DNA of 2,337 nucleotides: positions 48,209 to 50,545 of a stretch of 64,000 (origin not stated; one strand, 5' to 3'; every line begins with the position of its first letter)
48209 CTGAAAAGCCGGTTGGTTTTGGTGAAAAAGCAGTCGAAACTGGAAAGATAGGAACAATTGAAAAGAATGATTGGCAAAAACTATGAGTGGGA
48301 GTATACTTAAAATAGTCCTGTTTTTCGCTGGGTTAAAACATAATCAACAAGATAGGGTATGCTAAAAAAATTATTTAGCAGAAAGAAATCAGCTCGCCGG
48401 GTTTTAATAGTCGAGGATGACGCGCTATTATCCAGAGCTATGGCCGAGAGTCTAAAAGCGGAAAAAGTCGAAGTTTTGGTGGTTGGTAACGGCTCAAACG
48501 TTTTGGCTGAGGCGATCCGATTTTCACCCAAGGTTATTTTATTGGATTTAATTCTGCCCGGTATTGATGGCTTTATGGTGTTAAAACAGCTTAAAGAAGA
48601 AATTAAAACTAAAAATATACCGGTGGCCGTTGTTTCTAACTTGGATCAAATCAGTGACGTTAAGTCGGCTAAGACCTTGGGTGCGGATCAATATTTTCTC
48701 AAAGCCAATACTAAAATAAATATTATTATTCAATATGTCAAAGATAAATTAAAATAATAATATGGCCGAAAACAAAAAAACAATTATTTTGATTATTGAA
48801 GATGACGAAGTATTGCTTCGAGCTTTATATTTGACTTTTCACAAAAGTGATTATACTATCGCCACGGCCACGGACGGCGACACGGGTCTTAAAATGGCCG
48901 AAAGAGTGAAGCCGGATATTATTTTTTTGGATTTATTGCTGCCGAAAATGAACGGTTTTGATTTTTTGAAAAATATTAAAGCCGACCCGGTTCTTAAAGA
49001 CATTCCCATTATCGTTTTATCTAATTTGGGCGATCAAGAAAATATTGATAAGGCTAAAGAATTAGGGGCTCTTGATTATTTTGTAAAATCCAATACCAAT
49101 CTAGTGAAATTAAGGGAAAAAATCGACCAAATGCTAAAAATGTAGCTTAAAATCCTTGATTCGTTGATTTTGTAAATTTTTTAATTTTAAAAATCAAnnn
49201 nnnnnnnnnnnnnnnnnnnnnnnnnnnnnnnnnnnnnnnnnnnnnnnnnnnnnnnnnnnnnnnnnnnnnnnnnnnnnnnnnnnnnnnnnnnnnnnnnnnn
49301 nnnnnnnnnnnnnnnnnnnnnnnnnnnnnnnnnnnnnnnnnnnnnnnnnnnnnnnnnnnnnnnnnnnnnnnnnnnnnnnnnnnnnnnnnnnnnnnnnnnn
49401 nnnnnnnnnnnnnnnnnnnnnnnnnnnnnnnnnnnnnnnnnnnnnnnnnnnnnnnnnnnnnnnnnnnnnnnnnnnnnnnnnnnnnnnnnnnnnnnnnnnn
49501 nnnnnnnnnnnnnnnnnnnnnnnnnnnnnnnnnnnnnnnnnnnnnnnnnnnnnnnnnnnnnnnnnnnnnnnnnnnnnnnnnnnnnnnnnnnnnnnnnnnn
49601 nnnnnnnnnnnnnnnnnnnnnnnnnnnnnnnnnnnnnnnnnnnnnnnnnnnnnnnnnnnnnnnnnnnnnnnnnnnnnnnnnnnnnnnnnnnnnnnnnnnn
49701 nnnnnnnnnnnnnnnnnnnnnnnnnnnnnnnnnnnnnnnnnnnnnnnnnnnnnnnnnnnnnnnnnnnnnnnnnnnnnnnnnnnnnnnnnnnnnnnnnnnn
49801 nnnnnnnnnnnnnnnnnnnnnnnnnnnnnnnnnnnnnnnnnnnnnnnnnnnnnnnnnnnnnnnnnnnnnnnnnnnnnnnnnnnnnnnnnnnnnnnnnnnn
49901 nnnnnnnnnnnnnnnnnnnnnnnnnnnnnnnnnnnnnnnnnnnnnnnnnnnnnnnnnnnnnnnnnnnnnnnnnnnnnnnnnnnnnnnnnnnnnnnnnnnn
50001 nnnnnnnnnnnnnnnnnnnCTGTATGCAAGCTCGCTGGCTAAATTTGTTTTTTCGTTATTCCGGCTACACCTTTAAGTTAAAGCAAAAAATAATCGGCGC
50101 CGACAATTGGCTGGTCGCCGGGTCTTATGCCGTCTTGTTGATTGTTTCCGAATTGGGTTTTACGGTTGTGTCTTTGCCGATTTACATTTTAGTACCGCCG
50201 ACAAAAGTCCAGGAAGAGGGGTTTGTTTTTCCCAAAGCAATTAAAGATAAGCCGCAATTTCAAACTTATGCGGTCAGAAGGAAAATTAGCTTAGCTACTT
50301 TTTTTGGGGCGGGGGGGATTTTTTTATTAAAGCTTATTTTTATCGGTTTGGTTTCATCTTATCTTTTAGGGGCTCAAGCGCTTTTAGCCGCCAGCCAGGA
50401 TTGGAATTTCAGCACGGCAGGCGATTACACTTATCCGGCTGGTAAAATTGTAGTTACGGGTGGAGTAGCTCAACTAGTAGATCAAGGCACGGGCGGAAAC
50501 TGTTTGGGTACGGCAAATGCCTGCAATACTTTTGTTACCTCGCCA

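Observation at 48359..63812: Regulated surface-display locus: 2 REC-only proteins, paralogous membrane anchors (one an 1876-aa adhesin), cytoplasmic multi-PAS kinase, third REC, two LPXTG-type DUF3494 beta-helix proteins and a sortase-PG-binding fusion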

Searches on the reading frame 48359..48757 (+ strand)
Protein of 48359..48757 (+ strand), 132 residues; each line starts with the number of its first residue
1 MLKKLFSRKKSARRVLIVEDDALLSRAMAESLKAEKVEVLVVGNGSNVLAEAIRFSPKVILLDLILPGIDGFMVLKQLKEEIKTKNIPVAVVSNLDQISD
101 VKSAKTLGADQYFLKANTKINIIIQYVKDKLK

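Call 4: search_protein_families(library=pfam, proteins=[window:48359-48757:+], max_evalue=0.01)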
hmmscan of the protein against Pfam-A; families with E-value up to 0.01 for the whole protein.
window:48359-48757:+ (132 aa): 1 family
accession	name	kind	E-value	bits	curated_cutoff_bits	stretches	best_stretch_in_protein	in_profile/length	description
PF00072.30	Response_reg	-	5.7e-19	68.8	30.2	1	15-121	1-105/111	Response regulator receiver domain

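Call 12: search_protein_families(library=ncbifam, proteins=[window:48359-48757:+], max_evalue=0.01)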
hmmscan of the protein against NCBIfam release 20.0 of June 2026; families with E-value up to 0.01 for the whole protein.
window:48359-48757:+ (132 aa): 92 families (the best 25 are shown)
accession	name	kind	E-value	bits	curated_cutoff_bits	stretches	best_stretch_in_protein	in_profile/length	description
NF007135.0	PRK09581.1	equivalog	1.9e-17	63.2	474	1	14-123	4-113/457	PleD family two-component system response regulator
NF007969.0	PRK10693.1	equivalog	4.9e-16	58.7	329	1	12-128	7-121/337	two-component system response regulator RssB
NF040689.1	MtrAB_MtrA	equivalog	2.6e-15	56.4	300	1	15-130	1-112/219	MtrAB system response regulator MtrA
NF041733.1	resp_reg_CseB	equivalog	8.4e-15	54.8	350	1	14-116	2-101/228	two-component system response regulator CseB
TIGR02154.1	PhoB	equivalog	9.6e-15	54.5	296.2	1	12-119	2-109/226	phosphate regulon transcriptional regulator PhoB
NF007982.1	PRK10710.1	equivalog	7.3e-14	51.9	380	1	9-123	4-115/235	envelope stress response regulator BaeR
NF045944.1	ResRegRpaBCyano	equivalog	1e-13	51.2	330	1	16-116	1-98/229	response regulator transcription factor RpaB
NF045991.1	RespRegCtrARhodob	equivalog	1.3e-13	51.2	350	1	14-124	2-110/224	response regulator transcription factor CtrA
NF045505.1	RR_RssB_Pseudo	equivalog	2.2e-13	50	700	1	11-128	4-119/394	two-component system response regulator RssB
NF007935.0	PRK10651.1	equivalog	4.1e-13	49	250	1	10-116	4-110/216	two-component system response regulator NarL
NF011896.0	PRK15369.1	equivalog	6.1e-13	48.9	242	1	13-119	4-110/211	two component system response regulator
TIGR01387.1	cztR_silR_copR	subfamily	1.1e-12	48.1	279.2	1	15-117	1-101/218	heavy metal response regulator transcription factor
NF007977.0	PRK10701.1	equivalog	4e-12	46.1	330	1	13-117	2-103/241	two-component system response regulator RstA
NF007928.2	PRK10643.1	equivalog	7.4e-12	45.4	330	1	14-116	2-102/216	two-component system response regulator PmrA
NF053854.1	RespRegPhoBBctds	equivalog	1.1e-11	44.6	270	1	15-118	1-103/225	two-component system response regulator PhoB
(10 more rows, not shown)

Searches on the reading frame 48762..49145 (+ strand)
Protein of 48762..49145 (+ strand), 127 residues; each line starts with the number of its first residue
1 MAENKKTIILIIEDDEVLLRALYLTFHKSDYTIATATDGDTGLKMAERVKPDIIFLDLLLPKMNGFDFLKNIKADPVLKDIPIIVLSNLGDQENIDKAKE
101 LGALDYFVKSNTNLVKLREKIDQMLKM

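Call 4: search_protein_families(library=pfam, proteins=[window:48762-49145:+], max_evalue=0.01)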
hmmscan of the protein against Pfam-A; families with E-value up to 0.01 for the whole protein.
window:48762-49145:+ (127 aa): 1 family
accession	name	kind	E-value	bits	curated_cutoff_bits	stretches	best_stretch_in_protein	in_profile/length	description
PF00072.30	Response_reg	-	8.3e-24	84.3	30.2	1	9-120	1-109/111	Response regulator receiver domain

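Call 12: search_protein_families(library=ncbifam, proteins=[window:48762-49145:+], max_evalue=0.01)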
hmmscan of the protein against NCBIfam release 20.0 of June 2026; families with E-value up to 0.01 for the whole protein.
window:48762-49145:+ (127 aa): 94 families (the best 25 are shown)
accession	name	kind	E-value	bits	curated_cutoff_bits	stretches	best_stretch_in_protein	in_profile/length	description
NF041733.1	resp_reg_CseB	equivalog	5e-20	71.8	350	1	9-113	3-104/228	two-component system response regulator CseB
NF007969.0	PRK10693.1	equivalog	6.1e-20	71.5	329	1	8-125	9-124/337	two-component system response regulator RssB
TIGR02154.1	PhoB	equivalog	2.7e-19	69.4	296.2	1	7-111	3-107/226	phosphate regulon transcriptional regulator PhoB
NF045505.1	RR_RssB_Pseudo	equivalog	6.7e-19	68.2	700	1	4-124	3-121/394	two-component system response regulator RssB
NF007135.0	PRK09581.1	equivalog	9.4e-19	67.5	474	1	7-113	3-109/457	PleD family two-component system response regulator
NF045944.1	ResRegRpaBCyano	equivalog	8.9e-18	64.5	330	1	10-125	1-112/229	response regulator transcription factor RpaB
NF040689.1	MtrAB_MtrA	equivalog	3.4e-17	62.5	300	1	9-111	1-100/219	MtrAB system response regulator MtrA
NF045717.1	DVU0259_DivK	exception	4.1e-17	62.4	160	1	8-98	4-95/117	DVU0259 family response regulator domain-containing protein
NF051850.1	RespRegRprY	equivalog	1.8e-15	57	370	1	5-125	3-120/234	response regulator transcription factor RprY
NF045991.1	RespRegCtrARhodob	equivalog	4.6e-15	56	350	1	9-110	3-102/224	response regulator transcription factor CtrA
NF040534.1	resp_reg_YycF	equivalog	4.9e-15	55.4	340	1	9-111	3-102/231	response regulator YycF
NF001965.0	PRK00742.1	subfamily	1.3e-14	54.2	293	1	9-125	6-123/357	chemotaxis-specific protein-glutamate methyltransferase CheB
NF047465.1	hybrid_HK_LvrA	exception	2.2e-14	52.4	1200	1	5-112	466-572/819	hybrid histidine kinase/response regulator LvrA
NF053854.1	RespRegPhoBBctds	equivalog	9.8e-14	51.2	270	1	9-110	1-101/225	two-component system response regulator PhoB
NF008469.0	PRK11361.1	equivalog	1e-13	50.8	714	1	7-110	5-106/461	acetoacetate metabolism transcriptional regulator AtoC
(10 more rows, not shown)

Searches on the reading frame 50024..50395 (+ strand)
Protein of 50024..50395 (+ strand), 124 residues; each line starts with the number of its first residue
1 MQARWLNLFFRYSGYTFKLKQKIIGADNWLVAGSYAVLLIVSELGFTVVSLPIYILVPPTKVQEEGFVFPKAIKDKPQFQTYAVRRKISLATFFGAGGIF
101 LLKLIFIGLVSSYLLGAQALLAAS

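Call 75: search_protein_families(library=pfam, proteins=[window:50024-50395:+], max_evalue=1)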
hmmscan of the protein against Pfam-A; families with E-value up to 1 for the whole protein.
window:50024-50395:+ (124 aa): 0 families
